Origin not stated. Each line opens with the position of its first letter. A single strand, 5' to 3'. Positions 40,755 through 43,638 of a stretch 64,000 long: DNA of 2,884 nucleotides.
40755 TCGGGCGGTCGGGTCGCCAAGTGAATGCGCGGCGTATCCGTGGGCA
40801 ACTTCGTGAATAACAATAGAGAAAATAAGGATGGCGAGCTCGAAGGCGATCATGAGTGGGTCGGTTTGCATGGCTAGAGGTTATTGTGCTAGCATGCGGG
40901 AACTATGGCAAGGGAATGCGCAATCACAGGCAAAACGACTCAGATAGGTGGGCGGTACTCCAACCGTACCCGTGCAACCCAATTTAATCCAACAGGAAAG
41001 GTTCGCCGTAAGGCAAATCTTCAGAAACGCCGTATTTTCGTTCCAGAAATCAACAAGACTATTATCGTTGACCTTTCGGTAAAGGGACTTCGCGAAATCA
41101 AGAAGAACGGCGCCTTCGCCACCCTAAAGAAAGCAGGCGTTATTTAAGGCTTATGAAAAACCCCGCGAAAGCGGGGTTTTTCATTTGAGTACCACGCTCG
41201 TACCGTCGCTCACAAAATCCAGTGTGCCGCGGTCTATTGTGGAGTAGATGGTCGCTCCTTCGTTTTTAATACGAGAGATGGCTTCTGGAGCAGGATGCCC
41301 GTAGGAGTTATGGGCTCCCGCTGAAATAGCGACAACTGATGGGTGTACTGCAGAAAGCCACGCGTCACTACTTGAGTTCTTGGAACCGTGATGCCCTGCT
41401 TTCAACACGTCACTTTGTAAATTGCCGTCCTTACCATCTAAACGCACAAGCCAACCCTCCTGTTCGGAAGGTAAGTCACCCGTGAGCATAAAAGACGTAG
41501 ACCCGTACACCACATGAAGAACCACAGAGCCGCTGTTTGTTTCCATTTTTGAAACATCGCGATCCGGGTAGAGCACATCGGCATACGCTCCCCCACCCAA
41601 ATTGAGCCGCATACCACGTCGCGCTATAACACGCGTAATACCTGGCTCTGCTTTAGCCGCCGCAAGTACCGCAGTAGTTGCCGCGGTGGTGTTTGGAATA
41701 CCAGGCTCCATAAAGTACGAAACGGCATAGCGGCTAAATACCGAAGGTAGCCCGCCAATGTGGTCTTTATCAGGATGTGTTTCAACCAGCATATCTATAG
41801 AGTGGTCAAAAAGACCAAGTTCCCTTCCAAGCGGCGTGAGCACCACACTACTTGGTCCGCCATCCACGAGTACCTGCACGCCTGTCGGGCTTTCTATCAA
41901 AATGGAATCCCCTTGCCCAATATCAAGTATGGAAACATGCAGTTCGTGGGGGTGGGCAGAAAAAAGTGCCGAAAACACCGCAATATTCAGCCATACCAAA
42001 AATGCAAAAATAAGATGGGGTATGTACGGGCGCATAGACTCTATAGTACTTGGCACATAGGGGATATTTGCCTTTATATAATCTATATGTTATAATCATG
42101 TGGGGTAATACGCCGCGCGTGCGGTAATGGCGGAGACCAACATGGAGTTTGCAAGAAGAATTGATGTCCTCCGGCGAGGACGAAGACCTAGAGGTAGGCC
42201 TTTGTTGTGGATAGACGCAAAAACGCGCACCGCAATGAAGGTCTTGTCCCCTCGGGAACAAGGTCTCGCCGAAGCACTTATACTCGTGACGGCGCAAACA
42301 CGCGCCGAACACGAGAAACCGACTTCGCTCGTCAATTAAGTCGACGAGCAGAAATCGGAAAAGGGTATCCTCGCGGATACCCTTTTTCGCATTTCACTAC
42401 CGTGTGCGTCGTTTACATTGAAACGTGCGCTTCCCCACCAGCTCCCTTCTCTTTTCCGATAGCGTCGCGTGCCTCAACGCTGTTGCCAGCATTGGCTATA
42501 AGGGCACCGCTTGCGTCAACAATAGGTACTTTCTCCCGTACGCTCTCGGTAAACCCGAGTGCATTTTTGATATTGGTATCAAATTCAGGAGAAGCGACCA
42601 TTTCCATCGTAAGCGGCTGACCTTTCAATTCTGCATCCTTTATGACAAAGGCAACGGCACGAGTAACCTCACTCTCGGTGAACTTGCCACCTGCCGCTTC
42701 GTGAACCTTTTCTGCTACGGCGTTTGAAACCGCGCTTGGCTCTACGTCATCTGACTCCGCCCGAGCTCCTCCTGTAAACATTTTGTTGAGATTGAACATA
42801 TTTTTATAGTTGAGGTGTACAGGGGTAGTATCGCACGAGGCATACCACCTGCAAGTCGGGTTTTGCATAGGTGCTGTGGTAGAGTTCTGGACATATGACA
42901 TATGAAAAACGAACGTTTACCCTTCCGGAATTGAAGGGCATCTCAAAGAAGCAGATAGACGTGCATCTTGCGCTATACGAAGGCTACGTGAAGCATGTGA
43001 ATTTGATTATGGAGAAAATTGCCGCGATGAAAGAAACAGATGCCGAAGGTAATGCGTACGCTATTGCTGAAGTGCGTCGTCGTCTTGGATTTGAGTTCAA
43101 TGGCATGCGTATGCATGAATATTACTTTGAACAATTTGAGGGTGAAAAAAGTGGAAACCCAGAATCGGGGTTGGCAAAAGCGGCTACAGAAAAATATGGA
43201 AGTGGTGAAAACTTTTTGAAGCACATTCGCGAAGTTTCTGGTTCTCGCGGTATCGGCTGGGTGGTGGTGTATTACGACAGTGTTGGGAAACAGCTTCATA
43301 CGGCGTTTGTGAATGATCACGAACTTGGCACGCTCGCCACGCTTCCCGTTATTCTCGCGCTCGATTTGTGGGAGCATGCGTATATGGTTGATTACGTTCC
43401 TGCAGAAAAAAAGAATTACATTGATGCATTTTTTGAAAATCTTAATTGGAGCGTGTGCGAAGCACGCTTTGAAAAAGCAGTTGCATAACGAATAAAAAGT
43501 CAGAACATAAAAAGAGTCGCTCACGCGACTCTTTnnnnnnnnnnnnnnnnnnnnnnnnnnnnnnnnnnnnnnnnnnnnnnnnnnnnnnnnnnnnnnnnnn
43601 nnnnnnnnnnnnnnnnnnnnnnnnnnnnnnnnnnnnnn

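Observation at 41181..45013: ComEC encoded as two separated genes, amid a DNA-processing neighbourhood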

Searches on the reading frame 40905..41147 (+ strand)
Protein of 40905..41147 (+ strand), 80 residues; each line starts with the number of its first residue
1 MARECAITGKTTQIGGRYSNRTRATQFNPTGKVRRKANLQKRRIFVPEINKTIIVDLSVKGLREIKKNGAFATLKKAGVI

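Call 61: search_protein_families(library=pfam, proteins=[window:40905-41147:+], max_evalue=0.0001)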
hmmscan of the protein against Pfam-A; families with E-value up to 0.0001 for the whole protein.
window:40905-41147:+ (80 aa): 1 family
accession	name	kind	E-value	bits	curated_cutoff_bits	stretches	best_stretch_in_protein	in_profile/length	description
PF00830.24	Ribosomal_L28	-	9.9e-10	38.7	27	1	3-68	1-60/60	Ribosomal L28 family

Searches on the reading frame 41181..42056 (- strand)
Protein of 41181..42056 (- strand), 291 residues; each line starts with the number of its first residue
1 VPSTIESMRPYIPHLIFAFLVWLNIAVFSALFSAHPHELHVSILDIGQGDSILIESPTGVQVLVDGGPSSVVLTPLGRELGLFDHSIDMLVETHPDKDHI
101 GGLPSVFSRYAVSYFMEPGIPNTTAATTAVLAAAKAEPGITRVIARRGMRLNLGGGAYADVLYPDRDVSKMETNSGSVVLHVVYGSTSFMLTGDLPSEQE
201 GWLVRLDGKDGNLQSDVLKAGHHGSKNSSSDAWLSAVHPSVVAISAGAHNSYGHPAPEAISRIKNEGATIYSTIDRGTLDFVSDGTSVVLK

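Call 8: search_protein_families(library=pfam, proteins=[window:41181-42056:-], max_evalue=0.01)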
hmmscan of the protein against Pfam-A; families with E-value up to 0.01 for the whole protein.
window:41181-42056:- (291 aa): 1 family
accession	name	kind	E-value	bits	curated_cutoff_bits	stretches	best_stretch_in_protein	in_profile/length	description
PF00753.33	Lactamase_B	-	9.1e-11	42.5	22.7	1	46-246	3-194/196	Metallo-beta-lactamase superfamily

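Call 9: search_protein_families(library=ncbifam, proteins=[window:41181-42056:-], max_evalue=0.01)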
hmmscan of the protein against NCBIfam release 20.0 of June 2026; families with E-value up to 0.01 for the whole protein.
window:41181-42056:- (291 aa): 5 families
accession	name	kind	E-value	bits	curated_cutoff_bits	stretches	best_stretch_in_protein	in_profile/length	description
TIGR00361.1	ComEC_Rec2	equivalog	6.4e-32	110.5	190.05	1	35-274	435-660/663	DNA internalization-related competence protein ComEC/Rec2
NF008580.0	PRK11539.1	equivalog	6.8e-21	74.3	969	1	31-281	495-728/758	ComEC family protein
NF041809.1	Avs1a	equivalog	4.8e-14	51.9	420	2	47-107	5-67/387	AVAST type 1 anti-phage system MBL fold metallo-hydrolase Avs1a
NF049846.1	blaAHM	exception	3.2e-12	46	590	1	39-247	63-263/304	AHM family subclass B3-like metallo-beta-lactamase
NF058524.1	6A-MBL_enzyme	equivalog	2.6e-08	33.4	220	1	85-108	55-78/346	anti-phage 6A-MBL system MBL-fold protein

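Call 10: find_homologous_proteins(query=window:41181-42056:-)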
Query window:41181-42056:- (291 aa): 6553 proteins with E <= 0.001 among 8000 candidates; the best 120 are listed.
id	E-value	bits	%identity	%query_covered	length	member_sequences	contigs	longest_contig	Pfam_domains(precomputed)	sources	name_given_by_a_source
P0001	3.4e-184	629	100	98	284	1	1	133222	PF00753.34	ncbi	-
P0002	8.0e-142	490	77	97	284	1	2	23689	PF00753.34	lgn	-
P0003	3.3e-139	481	78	97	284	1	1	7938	PF00753.34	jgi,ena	-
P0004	8.5e-138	476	77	96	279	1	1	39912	PF00753.34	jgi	jgi:competence protein ComEC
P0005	4.7e-130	451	73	98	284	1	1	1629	PF00753.34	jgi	jgi:competence protein ComEC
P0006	8.3e-128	444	70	98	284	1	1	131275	PF00753.34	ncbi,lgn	-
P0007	1.8e-127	442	70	98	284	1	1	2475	PF00753.34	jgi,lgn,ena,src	-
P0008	3.3e-119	415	68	95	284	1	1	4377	PF00753.34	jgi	jgi:competence protein ComEC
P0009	3.6e-119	415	69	92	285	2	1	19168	PF00753.34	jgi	jgi:competence protein ComEC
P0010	1.0e-118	414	66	98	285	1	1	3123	PF00753.34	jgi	jgi:competence protein ComEC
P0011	5.9e-118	411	69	92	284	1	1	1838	PF00753.34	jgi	-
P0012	1.1e-117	410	65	97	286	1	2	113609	PF00753.34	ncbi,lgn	ncbi:MAG: MBL fold metallo-hydrolase [Minisyncoccia bacterium]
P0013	1.1e-117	410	67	95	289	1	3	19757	PF00753.34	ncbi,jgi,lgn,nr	ncbi:MAG TPA: MBL fold metallo-hydrolase [Candidatus Paceibacterota bacterium]|jgi:beta-lactamase su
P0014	1.3e-117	410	68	91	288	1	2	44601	PF00753.34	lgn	-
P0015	5.1e-117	408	67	90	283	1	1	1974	PF00753.34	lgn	-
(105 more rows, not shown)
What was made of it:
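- Checked: The database copy of this protein is 284 aa (call 10).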

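Call 15: find_encoding_contigs(protein=P0001, flank=10000, max_places=3)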
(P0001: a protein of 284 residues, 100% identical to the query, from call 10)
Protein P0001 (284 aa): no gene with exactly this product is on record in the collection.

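Call 21: search_solved_structures(query=window:41181-42056:-, max_evalue=0.001, show_alignments=2)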
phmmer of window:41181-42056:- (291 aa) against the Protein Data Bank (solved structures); distinct sequences matched with E-value up to 0.001: 6.
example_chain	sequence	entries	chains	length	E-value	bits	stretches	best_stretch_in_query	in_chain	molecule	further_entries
9ic4_A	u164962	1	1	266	1.3e-34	122.9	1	37-286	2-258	Competence protein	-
30bt_A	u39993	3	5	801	5.2e-34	120.9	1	33-286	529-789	Beta-lactamase-like domain | ComEC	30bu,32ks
9vc6_A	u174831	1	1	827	6.5e-26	94.3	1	71-278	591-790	Competence protein ComEC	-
9vc9_A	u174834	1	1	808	5.5e-16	61.8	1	174-278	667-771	Dna internalization-related competence protein rec2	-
9vcb_A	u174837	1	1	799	3.5e-13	52.6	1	128-266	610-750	DNA internalization-related competence protein ComEC/Rec2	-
9vcf_A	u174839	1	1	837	4e-13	52.4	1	128-266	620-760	DNA internalization-related competence protein ComEC/Rec2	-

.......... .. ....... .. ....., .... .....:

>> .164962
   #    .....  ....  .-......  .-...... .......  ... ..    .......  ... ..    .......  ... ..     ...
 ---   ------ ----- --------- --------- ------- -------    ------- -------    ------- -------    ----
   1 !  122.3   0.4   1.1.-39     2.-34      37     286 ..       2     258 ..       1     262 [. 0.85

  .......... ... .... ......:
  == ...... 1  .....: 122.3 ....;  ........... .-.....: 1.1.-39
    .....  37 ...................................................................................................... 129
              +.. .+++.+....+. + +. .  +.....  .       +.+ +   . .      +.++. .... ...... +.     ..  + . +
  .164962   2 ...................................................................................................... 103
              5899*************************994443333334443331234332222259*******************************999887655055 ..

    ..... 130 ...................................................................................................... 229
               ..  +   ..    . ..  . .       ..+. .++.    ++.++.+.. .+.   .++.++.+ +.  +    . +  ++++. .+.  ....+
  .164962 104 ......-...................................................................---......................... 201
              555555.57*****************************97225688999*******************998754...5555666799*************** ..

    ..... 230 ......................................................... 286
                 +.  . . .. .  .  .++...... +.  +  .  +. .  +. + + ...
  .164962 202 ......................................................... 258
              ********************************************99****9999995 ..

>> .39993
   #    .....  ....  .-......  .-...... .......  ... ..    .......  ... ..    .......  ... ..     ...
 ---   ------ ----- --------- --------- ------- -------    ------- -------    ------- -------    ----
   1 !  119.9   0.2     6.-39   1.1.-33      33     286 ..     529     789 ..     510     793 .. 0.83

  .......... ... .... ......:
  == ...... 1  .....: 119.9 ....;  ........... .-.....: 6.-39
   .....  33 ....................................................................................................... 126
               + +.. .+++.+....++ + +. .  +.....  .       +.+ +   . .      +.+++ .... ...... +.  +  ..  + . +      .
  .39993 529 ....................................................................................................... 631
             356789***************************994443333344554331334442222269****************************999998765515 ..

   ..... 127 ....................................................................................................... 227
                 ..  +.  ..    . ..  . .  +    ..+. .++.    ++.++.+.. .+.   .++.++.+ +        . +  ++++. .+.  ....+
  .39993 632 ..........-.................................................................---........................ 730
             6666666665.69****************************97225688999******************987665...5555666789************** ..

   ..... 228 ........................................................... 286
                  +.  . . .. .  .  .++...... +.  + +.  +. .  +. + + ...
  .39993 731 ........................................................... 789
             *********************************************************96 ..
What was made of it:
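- On ComEC C-terminal nuclease domain (MBL fold, ComEC type): By phmmer, 9ic4 scores E 1e-34 and all six PDB hits are ComEC (call 21).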

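Call 24: find_related_loci(query=A1, collection=genome_contigs, flank=10000)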
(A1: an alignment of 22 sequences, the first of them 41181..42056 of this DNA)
Query A1 (291 aa) in genome_contigs; peptide patterns used: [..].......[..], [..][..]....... (x = any residue, [..] = any of these).
600 stretches matched a pattern (row limit reached: there are more); 582 encode a relative of the query (tblastn E <= 1e-3); the best 80 are kept; 80 distinct loci.
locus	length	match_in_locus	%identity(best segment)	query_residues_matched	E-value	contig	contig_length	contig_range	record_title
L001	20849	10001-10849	65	9-291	7e-122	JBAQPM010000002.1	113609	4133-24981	MAG: Minisyncoccia bacterium isolate MFD12001_ilm_asm_bin22 k127_87636, whole genome shotgun sequence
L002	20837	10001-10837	59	15-291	5e-101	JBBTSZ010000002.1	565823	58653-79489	MAG: Patescibacteria group bacterium isolate H41-bin015_1 H41_bin015_1_000000000002, whole genome shotgun sequence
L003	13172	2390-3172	62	29-288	2e-100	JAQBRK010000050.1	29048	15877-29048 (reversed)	MAG: Parcubacteria group bacterium isolate RYN_397 scaffold_2136436, whole genome shotgun sequence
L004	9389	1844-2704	52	4-291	1e-94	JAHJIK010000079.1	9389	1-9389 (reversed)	MAG: Patescibacteria group bacterium isolate Modern_marine_planktonic.mb.9 Modern_marine_plank.mb.9_k141_777163, whole g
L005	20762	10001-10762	57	35-291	1e-92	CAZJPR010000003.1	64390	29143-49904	MAG TPA_asm: uncultured Candidatus Saccharibacteria bacterium isolate SRP342105_co1_233 genome assembly, contig: NODE_54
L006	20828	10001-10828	53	15-291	8e-87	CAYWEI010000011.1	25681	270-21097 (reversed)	MAG TPA_asm: uncultured Candidatus Saccharibacteria bacterium isolate SRP285395_co1_9 genome assembly, contig: NODE_2800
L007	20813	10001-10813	51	17-291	2e-83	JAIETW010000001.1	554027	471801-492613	MAG: Patescibacteria group bacterium isolate time.spades.CONCOCT.2.5kb_081 c_000000000001, whole genome shotgun sequence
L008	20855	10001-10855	48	5-291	2e-83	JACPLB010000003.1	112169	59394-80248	MAG: Candidatus Kaiserbacteria bacterium isolate NC_groundwater_510_Ag_S-0.1um_48_15 S35_SO-1_scaffold_87457, whole geno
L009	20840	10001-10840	49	8-287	3e-81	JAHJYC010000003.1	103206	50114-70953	MAG: Patescibacteria group bacterium isolate UMS_A.mb.28 UMS_A.mb.28_k119_354003, whole genome shotgun sequence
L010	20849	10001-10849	51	5-288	3e-80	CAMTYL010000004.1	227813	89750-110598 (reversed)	MAG: uncultured bacterium isolate G04_MAG_00032 genome assembly, contig: G04_MAG_00032_000000000001, whole genome shotgu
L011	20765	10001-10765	51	35-291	3e-77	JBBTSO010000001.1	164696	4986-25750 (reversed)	MAG: Patescibacteria group bacterium isolate H41-bin155_1 H41_bin155_1_000000000001, whole genome shotgun sequence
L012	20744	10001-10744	52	39-288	6e-77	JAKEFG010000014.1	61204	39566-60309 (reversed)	MAG: Candidatus Wolfebacteria bacterium isolate PMV_2.61 PMV_2.61.k101_1487407, whole genome shotgun sequence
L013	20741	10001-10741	50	39-288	1e-73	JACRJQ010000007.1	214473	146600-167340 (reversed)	MAG: Candidatus Taylorbacteria bacterium isolate NC_groundwater_1833_Pr3_B-0.1um_56_22 SR-2_scaffold_141_3025606, whole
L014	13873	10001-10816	47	15-289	2e-73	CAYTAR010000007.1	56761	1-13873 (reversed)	MAG TPA_asm: uncultured Candidatus Saccharibacteria bacterium isolate SRP319275_co5_193 genome assembly, contig: NODE_17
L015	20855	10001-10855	42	2-288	6e-73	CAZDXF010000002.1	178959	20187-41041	MAG TPA_asm: uncultured Candidatus Saccharibacteria bacterium isolate SRP329715_co1_365 genome assembly, contig: NODE_61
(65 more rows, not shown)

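Call 45: predict_structure(alignment_id=A1)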
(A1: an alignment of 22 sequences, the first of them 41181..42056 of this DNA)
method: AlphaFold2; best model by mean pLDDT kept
length: 291 residues; sequences in the alignment: 22
mean_pLDDT: 88.7   pTM: 0.86
mean pLDDT of the five models: 88.7, 88.4, 85.0, 83.3, 56.3
residues with pLDDT >= 90: 185; 70-90: 77; 50-70: 28; < 50: 1
segments of 3 or more residues with pLDDT < 50: none
pLDDT, mean of each block of 10 residues (from residue 1): 58 92 86 72 92 95 96 95 91 92 97 96 93 97 95 95 88 87 97 84 80 89 72 92 82 76 93 92 97 91
secondary structure, 60 per line:
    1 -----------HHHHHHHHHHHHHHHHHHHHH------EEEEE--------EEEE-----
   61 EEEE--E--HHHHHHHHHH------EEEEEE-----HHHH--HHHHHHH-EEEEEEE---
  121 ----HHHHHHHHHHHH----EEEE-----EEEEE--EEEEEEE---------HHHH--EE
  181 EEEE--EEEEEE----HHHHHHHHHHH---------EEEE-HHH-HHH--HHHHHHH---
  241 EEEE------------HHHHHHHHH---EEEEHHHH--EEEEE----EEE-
elements in order: H12-32 E39-43 E52-55 E61-64 H70-79 E86-91 H97-100 H103-109 E111-117 H125-136 E141-144 E150-154 E157-163 H173-176 E179-184 E187-192 H197-207 E217-220 H231-237 E241-244 H257-265 E269-272 H273-276 E279-283 E288-290
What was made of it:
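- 41958..42023 (-): TM helix of the MBL subunit (residues about 12-33). It is homologous to the last TM helix that links channel and nuclease in fused ComEC. AlphaFold2 helix at 12-32 (call 45).
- The AlphaFold2 model has pLDDT 88.7 (call 45).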

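Call 48: fold_search(model_id=the predicted structure, library=pdb)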
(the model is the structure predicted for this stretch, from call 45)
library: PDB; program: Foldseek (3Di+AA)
matches with E <= 10: 1159; with E <= 0.001: 169
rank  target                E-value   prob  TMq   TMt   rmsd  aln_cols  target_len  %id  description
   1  9ic4                  4.0e-22  1.00  0.77  0.84   2.8       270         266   35  Crystal structure of beta-lactamase-like domain of ComEC from Moorella glycerini (released 2025-10-01)
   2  2bib                  1.6e-13  1.00  0.65  0.38   4.7       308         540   18  Crystal structure of the complete modular teichioic acid phosphorylcholine esterase Pce (CbpE) from Streptococcus pneumo (released 2005-05-09)
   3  1wra_A                2.4e-12  1.00  0.67  0.64   4.4       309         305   19  Crystal Structure of Phosphorylcholine Esterase Domain of the Virulence Factor Choline Binding Protein E from Streptoc (released 2005-05-31)
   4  1wra_B                1.6e-11  1.00  0.67  0.63   4.5       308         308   18  Crystal Structure of Phosphorylcholine Esterase Domain of the Virulence Factor Choline Binding Protein E from Streptoc (released 2005-05-31)
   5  7dck_A                1.2e-08  1.00  0.53  0.61   5.2       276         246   16  Crystal structure of phosphodiesterase tw9814 (released 2021-10-27)
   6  8a90_B                2.3e-08  1.00  0.55  0.33   7.1       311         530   14  Crystal structure of FrsH (released 2023-07-12)
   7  1zkp_A                2.6e-08  1.00  0.53  0.60   5.3       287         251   12  1.5A Resolution Crystal Structure of a Metallo Beta Lactamase Family Protein, the ELAC Homolgue of Bacillus anthracis, (released 2005-06-21)
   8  7dck_B                3.0e-08  1.00  0.55  0.65   5.2       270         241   17  Crystal structure of phosphodiesterase tw9814 (released 2021-10-27)
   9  1zkp_C                6.9e-08  1.00  0.53  0.61   4.5       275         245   12  1.5A Resolution Crystal Structure of a Metallo Beta Lactamase Family Protein, the ELAC Homolgue of Bacillus anthracis, (released 2005-06-21)
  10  8a90_A                7.3e-08  1.00  0.55  0.33   7.2       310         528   15  Crystal structure of FrsH (released 2023-07-12)
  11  2p4z_B                7.3e-08  1.00  0.54  0.56   6.4       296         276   15  A Ferredoxin-like Metallo-beta-lactamase Superfamily Protein from Thermoanaerobacter tengcongensis (released 2008-03-18)
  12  1zkp_B                7.7e-08  1.00  0.54  0.61   4.4       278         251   12  1.5A Resolution Crystal Structure of a Metallo Beta Lactamase Family Protein, the ELAC Homolgue of Bacillus anthracis, (released 2005-06-21)
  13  5ws2_A                8.7e-08  1.00  0.41  0.28   6.0       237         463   15  Crystal structure of mpy-RNase J (mutant S247A), an archaeal RNase J from Methanolobus psychrophilus R15, complex with (released 2017-12-06)
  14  2p4z_A                1.0e-07  1.00  0.54  0.57   6.1       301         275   14  A Ferredoxin-like Metallo-beta-lactamase Superfamily Protein from Thermoanaerobacter tengcongensis (released 2008-03-18)
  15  7wi1_A                1.3e-07  1.00  0.59  0.48   5.6       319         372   12  The mutant variant of PNGM-1, H93 was substituuted for alanine to study metal coordination (released 2023-01-18)
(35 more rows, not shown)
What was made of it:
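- On ComEC C-terminal nuclease domain (MBL fold, ComEC type): By Foldseek, 9ic4 scores E 4e-22 with TM 0.84, and the next hit is Pce at 1.6e-13 (call 48).
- The second-closest fold is the phosphorylcholine esterase Pce (call 48).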

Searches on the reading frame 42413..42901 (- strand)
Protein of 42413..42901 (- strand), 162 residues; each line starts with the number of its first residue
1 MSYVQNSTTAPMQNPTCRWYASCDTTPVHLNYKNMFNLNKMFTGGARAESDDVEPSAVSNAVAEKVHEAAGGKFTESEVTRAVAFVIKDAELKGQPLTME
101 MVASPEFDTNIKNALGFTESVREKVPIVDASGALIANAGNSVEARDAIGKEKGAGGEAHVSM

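Call 8: search_protein_families(library=pfam, proteins=[window:42413-42901:-], max_evalue=0.01)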
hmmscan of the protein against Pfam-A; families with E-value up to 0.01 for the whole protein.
window:42413-42901:- (162 aa): 0 families

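Call 9: search_protein_families(library=ncbifam, proteins=[window:42413-42901:-], max_evalue=0.01)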
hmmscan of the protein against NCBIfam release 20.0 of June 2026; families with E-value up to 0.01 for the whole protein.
window:42413-42901:- (162 aa): 0 families
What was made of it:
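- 42413..42901 (-): Lineage-specific 162-aa ORF of unknown function in the variable sod-MBL spacer. It is followed by a hairpin at about 42358-42388. No Pfam or NCBIfam hit (calls 8, 9).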

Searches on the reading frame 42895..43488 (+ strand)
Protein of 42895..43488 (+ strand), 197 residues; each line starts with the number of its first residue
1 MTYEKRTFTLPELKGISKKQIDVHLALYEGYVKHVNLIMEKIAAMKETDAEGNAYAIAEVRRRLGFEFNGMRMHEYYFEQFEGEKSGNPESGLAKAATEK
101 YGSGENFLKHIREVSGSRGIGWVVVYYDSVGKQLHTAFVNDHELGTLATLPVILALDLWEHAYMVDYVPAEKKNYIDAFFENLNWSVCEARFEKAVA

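Call 8: search_protein_families(library=pfam, proteins=[window:42895-43488:+], max_evalue=0.01)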
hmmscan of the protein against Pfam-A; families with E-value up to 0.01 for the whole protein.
window:42895-43488:+ (197 aa): 2 families
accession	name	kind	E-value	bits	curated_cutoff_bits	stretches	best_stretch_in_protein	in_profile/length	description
PF02777.23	Sod_Fe_C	-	2.2e-19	69.9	20.9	1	90-190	2-101/102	Iron/manganese superoxide dismutases, C-terminal domain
PF00081.27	Sod_Fe_N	-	0.00034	21.4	27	1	16-81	18-81/82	Iron/manganese superoxide dismutases, alpha-hairpin domain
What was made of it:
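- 42895..43488 (+): Divergent Fe/Mn superoxide dismutase on the opposite strand, lying between the two ComEC genes. It holds this position in 27 of 80 related loci. Pfam Sod_Fe_C, E 2e-19 (call 8).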

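Call 9: search_protein_families(library=ncbifam, proteins=[window:42895-43488:+], max_evalue=0.01)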
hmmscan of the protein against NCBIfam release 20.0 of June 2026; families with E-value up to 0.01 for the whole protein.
window:42895-43488:+ (197 aa): 3 families
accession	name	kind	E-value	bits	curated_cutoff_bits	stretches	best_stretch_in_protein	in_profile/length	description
NF041312.1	Superox_dis_Halo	equivalog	1.2e-28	100.5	300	1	24-196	25-192/196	superoxide dismutase [Mn]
NF007832.0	PRK10543.1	equivalog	3.9e-13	49.4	348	1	29-191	26-190/193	superoxide dismutase [Fe]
NF008177.0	PRK10925.1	equivalog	2.4e-10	40.6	363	1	18-194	21-204/206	superoxide dismutase [Mn]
